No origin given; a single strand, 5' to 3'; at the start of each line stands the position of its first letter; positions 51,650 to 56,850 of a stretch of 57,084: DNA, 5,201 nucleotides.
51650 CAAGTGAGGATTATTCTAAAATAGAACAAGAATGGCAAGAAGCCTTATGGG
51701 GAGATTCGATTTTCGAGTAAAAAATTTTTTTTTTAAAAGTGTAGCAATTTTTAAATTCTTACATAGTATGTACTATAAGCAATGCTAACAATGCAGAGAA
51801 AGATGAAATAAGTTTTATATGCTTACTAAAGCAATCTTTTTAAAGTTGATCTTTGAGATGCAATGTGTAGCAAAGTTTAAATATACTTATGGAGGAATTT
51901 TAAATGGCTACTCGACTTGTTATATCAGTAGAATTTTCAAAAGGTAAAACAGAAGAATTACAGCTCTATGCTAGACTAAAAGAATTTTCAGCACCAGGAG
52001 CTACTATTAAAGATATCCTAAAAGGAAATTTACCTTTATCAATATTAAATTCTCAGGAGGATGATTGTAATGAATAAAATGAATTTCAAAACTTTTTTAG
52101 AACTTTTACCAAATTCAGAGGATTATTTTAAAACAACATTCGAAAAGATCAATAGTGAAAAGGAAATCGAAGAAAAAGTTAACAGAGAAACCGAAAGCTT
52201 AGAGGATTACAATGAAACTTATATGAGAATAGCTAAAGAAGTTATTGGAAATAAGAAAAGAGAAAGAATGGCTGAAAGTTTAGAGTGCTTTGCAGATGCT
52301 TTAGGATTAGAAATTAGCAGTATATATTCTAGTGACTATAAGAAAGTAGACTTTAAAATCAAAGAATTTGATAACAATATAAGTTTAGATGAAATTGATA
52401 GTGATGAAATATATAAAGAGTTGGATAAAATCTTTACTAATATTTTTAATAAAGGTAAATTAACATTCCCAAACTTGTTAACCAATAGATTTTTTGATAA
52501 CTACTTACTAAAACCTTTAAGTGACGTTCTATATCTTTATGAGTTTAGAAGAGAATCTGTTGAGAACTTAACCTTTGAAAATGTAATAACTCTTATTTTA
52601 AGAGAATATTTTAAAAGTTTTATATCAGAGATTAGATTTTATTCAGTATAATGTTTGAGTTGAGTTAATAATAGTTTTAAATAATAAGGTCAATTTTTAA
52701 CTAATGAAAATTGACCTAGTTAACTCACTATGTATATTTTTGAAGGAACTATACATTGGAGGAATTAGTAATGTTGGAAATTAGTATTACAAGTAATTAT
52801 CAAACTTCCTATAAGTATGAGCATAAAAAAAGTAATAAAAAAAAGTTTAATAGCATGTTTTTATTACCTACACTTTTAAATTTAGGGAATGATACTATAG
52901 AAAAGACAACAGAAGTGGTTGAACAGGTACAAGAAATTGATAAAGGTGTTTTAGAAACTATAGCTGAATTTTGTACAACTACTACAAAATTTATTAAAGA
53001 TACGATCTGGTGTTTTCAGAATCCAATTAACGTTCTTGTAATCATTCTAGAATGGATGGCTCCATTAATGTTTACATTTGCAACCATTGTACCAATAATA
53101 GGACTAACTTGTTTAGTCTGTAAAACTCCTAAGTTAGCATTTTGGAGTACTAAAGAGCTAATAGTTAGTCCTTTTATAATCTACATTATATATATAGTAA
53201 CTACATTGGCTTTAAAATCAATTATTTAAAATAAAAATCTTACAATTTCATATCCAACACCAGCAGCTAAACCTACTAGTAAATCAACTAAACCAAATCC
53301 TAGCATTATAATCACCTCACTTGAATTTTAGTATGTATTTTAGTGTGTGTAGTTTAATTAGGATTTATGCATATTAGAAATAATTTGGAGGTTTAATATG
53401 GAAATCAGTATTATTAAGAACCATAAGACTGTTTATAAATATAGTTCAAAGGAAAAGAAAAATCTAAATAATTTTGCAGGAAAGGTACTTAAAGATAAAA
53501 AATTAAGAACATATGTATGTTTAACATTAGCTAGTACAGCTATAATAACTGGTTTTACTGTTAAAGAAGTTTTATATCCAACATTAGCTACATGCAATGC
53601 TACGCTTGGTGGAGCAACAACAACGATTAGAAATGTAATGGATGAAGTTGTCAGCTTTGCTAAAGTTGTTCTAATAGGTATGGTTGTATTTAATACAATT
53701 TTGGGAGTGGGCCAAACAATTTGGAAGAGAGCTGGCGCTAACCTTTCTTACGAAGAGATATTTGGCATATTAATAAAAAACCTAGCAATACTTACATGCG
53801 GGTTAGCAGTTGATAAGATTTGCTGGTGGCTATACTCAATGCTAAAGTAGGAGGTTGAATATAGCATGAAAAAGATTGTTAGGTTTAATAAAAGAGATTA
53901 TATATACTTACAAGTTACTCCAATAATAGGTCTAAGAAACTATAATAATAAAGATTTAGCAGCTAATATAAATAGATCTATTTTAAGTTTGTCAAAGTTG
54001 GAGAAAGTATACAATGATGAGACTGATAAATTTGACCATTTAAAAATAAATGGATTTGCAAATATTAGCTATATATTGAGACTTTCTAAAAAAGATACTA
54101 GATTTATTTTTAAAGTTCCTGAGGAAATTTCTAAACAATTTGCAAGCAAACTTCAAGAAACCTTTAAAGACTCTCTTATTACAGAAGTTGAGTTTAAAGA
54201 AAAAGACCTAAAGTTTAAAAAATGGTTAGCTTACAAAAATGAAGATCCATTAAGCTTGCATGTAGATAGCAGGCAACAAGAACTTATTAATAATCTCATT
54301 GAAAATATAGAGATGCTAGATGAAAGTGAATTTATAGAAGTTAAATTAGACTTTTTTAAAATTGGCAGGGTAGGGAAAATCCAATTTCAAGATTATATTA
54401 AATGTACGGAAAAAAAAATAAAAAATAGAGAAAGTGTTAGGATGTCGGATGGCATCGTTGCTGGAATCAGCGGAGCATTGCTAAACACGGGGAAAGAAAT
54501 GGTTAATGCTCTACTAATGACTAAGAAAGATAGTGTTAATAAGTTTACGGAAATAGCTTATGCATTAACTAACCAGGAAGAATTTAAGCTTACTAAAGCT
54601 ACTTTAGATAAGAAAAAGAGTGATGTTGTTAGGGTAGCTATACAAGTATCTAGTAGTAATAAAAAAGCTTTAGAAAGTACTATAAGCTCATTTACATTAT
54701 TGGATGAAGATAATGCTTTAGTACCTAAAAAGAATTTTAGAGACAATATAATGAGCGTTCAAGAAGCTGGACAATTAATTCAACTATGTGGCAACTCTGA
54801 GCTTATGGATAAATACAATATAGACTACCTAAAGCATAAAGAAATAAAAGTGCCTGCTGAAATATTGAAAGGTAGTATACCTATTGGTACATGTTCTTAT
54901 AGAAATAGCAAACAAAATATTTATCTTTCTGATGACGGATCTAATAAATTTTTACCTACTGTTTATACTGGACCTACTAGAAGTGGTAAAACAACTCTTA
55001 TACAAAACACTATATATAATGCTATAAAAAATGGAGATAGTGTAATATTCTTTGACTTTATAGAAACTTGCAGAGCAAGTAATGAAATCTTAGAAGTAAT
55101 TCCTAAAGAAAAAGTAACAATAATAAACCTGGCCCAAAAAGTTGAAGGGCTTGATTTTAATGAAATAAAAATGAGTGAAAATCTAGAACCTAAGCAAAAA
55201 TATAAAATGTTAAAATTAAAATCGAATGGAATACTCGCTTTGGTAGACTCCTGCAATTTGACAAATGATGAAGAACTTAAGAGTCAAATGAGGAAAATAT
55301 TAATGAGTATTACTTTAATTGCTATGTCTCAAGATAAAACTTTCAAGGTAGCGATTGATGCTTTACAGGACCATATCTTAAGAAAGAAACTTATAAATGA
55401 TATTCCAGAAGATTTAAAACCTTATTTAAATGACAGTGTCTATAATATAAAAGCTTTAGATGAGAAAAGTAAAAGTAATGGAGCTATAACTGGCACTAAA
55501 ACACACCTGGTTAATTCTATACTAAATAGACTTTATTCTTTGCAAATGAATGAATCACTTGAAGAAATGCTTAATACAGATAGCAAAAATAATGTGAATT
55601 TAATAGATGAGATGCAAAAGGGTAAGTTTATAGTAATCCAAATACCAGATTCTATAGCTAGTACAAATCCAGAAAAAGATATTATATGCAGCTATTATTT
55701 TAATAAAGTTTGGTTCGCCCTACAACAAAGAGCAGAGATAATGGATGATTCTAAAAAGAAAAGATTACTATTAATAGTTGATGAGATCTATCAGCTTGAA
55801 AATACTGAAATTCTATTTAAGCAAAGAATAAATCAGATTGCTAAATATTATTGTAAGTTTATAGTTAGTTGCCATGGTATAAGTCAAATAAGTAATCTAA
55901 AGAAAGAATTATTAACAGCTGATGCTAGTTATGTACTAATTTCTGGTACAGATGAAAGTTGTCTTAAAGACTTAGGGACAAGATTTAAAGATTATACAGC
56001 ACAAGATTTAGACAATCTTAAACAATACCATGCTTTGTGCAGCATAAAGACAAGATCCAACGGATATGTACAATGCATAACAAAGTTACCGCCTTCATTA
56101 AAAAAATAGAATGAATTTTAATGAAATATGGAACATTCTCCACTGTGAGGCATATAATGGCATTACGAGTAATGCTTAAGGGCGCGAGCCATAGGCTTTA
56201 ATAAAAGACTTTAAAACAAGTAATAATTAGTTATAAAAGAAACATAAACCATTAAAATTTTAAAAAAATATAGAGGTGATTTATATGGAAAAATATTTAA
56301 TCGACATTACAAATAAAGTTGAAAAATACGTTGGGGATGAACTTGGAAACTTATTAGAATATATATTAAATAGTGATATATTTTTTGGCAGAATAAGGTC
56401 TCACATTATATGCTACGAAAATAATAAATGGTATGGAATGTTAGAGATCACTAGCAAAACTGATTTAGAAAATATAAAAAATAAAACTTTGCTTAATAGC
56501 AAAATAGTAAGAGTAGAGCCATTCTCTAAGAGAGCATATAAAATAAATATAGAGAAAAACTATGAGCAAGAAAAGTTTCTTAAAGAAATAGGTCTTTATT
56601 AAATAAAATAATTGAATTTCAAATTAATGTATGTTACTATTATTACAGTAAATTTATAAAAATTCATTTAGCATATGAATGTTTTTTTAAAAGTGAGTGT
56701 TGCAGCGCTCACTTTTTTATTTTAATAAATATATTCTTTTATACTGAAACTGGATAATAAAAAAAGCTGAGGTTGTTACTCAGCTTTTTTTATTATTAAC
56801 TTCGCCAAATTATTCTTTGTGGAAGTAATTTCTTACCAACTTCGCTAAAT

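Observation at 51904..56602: Unexplained module: two paralogous leader-bearing membrane proteins plus a 747-aa P-loop ATPase on a phage-plasmid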

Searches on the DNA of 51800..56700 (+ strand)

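Call 3: search_dna_similar(query=window:51800-56700:+, collection=phages, mode=near)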
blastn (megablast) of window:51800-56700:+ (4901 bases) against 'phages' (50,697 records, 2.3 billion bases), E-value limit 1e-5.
No match.

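Call 4: search_dna_similar(query=window:51800-56700:+, collection=plasmids, mode=near)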
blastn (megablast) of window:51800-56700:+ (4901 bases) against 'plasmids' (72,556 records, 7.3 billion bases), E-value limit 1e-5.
Records with a match: 2; places in all: 2; records where one place covers at least 80% of the query: 1.
Best place of each record, by identity: 90-95% 2.
By first word of the organism name: Clostridium 2.
By predicted mobility (MOB-suite, as given by PLSDB): non-mobilizable 2.
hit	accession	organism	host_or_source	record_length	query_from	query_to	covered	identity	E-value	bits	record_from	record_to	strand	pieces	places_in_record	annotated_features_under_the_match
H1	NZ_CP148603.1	Clostridium perfringens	Homo sapiens,single cell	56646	1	4787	83%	92.3%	0e+0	5814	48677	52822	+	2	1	hypothetical protein (x5)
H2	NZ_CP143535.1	Clostridium perfringens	Homo sapiens,fecal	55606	1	4420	76%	94.8%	0e+0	5778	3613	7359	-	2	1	hypothetical protein (x4)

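Call 6: get_annotated_region(hit=H1, flank=6000)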
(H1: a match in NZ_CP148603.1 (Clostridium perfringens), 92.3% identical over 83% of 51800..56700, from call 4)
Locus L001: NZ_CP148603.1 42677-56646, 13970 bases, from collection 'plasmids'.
description: Clostridium perfringens strain Z1323HCP0073 plasmid pZ1323HCP0073-3, complete sequence
organism: Clostridium perfringens (NCBI taxid 1502)
taxonomy: Bacteria; Bacillota; Clostridia; Eubacteriales; Clostridiaceae; Clostridium; Clostridium perfringens
host: -; source: Homo sapiens,single cell; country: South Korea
typing (MOB-suite, as given by PLSDB): non-mobilizable
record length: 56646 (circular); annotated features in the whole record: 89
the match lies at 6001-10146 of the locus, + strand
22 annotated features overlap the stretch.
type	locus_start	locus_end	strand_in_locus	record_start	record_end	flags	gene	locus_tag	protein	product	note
CDS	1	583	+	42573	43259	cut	-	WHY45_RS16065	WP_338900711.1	N-acetylmuramoyl-L-alanine amidase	GO:0009253 - peptidoglycan catabolic process [Evidence IEA]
CDS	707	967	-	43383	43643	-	-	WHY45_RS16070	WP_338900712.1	hypothetical protein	-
CDS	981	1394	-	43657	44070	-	-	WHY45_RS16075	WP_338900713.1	hypothetical protein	-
CDS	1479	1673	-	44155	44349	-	-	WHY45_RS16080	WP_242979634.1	hypothetical protein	-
CDS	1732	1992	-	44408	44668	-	-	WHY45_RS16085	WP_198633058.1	hypothetical protein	-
CDS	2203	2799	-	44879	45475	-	-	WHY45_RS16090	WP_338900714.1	hypothetical protein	-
CDS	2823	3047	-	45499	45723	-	-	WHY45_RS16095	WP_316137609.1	hypothetical protein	-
CDS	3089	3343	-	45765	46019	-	-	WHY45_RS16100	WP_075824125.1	hypothetical protein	-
CDS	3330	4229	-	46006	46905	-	-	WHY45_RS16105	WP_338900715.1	ParM/StbA family protein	GO:0030541 - plasmid partitioning [Evidence IEA]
CDS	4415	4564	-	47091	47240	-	-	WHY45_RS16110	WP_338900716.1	hypothetical protein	-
CDS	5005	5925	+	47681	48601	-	-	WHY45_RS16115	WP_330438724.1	DnaD domain protein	-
CDS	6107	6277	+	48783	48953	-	-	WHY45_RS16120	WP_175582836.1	hypothetical protein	-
CDS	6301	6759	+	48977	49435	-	-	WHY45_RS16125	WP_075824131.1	hypothetical protein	-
CDS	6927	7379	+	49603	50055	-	-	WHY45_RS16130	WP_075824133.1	hypothetical protein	-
CDS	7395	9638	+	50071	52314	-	-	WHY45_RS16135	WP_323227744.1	hypothetical protein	-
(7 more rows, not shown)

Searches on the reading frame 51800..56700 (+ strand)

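Call 70: search_protein_families(library=pfam, proteins=[L001:9844-10527:+], max_evalue=0.1)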
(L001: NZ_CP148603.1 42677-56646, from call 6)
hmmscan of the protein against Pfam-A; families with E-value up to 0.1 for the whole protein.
L001:9844-10527:+ (227 aa): 4 families
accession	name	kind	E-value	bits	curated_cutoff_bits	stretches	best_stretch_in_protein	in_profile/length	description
PF13870.11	CCDC113_CCDC96_CC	-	3.9e-05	23.9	31.6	1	82-155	71-144/177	CCDC113/CCDC96, coiled-coil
PF09738.14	LRRFIP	-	0.0028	17.4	28.2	1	105-154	219-267/300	LRRFIP family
PF06156.18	YabA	-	0.0037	18.3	30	1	102-158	8-64/103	Initiation control protein YabA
PF05837.17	CENP-H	-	0.06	13.6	29.9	1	74-154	61-141/202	Centromere protein H (CENP-H)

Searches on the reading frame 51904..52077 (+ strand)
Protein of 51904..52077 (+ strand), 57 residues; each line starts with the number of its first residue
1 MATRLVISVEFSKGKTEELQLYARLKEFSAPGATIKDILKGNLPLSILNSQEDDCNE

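Call 5: search_protein_families(library=pfam, proteins=[window:51904-52077:+], max_evalue=1)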
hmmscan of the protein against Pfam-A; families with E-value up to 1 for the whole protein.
window:51904-52077:+ (57 aa): 0 families

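Call 8: search_protein_families(library=phrogs, proteins=[window:51904-52077:+], max_evalue=0.1)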
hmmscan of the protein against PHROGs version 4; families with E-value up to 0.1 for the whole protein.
window:51904-52077:+ (57 aa): 0 families

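Call 9: search_protein_families(library=padloc, proteins=[window:51904-52077:+], max_evalue=0.1)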
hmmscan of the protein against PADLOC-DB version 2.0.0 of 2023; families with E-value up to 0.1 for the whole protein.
window:51904-52077:+ (57 aa): 0 families

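Call 10: search_protein_families(library=ncbifam, proteins=[window:51904-52077:+], max_evalue=0.1)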
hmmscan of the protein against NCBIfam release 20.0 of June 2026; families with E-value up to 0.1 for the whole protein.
window:51904-52077:+ (57 aa): 0 families

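Call 96: search_solved_structures(query=A6, max_evalue=10, show_alignments=1)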
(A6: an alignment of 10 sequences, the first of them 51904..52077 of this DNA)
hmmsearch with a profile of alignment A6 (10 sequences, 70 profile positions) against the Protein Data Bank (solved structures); distinct sequences matched with E-value up to 10: 3.
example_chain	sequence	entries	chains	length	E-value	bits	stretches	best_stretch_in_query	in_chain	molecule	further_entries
6k8n_A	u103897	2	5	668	0.52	13.8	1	14-41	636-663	topoisomerase III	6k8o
6xl1_A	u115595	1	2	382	1.1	12.8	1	11-44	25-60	Card1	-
6wxw_A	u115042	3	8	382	1.1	12.8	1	11-44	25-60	Card1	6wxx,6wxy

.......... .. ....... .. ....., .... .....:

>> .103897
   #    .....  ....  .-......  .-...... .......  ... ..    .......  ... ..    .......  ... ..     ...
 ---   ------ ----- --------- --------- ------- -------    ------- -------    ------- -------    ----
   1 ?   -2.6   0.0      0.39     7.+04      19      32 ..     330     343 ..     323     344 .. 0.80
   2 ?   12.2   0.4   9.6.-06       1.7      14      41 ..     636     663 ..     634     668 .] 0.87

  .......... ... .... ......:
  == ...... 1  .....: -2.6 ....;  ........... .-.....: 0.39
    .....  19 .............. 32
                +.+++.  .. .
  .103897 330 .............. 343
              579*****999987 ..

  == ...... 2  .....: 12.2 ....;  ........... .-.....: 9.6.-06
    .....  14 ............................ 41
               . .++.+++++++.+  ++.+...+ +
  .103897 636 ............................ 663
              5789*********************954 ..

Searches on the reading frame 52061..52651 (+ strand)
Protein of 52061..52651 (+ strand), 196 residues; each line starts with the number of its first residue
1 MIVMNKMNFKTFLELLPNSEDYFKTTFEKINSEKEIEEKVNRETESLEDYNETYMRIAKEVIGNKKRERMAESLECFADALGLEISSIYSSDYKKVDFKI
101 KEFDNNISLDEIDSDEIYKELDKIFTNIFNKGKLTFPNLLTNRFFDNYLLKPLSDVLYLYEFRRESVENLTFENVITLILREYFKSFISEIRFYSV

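Call 5: search_protein_families(library=pfam, proteins=[window:52061-52651:+], max_evalue=1)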
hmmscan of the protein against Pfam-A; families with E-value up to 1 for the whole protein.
window:52061-52651:+ (196 aa): 4 families
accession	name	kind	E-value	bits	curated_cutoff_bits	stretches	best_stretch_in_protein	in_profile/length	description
PF22041.1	GST_C_7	-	0.058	13.8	27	1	11-79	26-98/140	Glutathione S-transferase, C-terminal domain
PF19390.4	DUF5965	-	0.094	13.5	25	1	37-53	15-31/74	Family of unknown function (DUF5965)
PF00317.26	Ribonuc_red_lgN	-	0.1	13.1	28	1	44-73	22-50/77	Ribonucleotide reductase, all-alpha domain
PF00474.23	SSF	-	0.39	10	22.8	1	126-157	64-92/406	Sodium:solute symporter family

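Call 8: search_protein_families(library=phrogs, proteins=[window:52061-52651:+], max_evalue=0.1)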
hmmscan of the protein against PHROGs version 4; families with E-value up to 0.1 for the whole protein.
window:52061-52651:+ (196 aa): 1 family
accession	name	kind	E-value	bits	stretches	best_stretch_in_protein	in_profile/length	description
phrog_1193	-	other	0.068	14.2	0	93-127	15-49/76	hemolysin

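Call 9: search_protein_families(library=padloc, proteins=[window:52061-52651:+], max_evalue=0.1)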
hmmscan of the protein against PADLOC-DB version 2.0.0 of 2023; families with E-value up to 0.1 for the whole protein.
window:52061-52651:+ (196 aa): 0 families

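Call 10: search_protein_families(library=ncbifam, proteins=[window:52061-52651:+], max_evalue=0.1)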
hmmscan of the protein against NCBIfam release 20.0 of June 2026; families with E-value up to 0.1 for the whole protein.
window:52061-52651:+ (196 aa): 0 families

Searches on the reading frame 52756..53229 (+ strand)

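Call 5: search_protein_families(library=pfam, proteins=[window:52756-53229:+], max_evalue=1)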
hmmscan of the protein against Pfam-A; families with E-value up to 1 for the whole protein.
window:52756-53229:+ (157 aa): 1 family
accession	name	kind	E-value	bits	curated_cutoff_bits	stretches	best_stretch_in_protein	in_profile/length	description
PF03298.18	Stanniocalcin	-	0.14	12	23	1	48-93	54-99/200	Stanniocalcin family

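Call 8: search_protein_families(library=phrogs, proteins=[window:52756-53229:+], max_evalue=0.1)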
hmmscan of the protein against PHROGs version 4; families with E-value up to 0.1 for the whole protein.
window:52756-53229:+ (157 aa): 1 family
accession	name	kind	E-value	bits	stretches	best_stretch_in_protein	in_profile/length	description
phrog_28732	-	unknown function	0.0016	19.7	1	16-95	10-90/97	-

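Call 9: search_protein_families(library=padloc, proteins=[window:52756-53229:+], max_evalue=0.1)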
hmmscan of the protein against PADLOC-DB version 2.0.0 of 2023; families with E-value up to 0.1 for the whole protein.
window:52756-53229:+ (157 aa): 0 families

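Call 10: search_protein_families(library=ncbifam, proteins=[window:52756-53229:+], max_evalue=0.1)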
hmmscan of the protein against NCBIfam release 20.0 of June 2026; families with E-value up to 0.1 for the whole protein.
window:52756-53229:+ (157 aa): 0 families
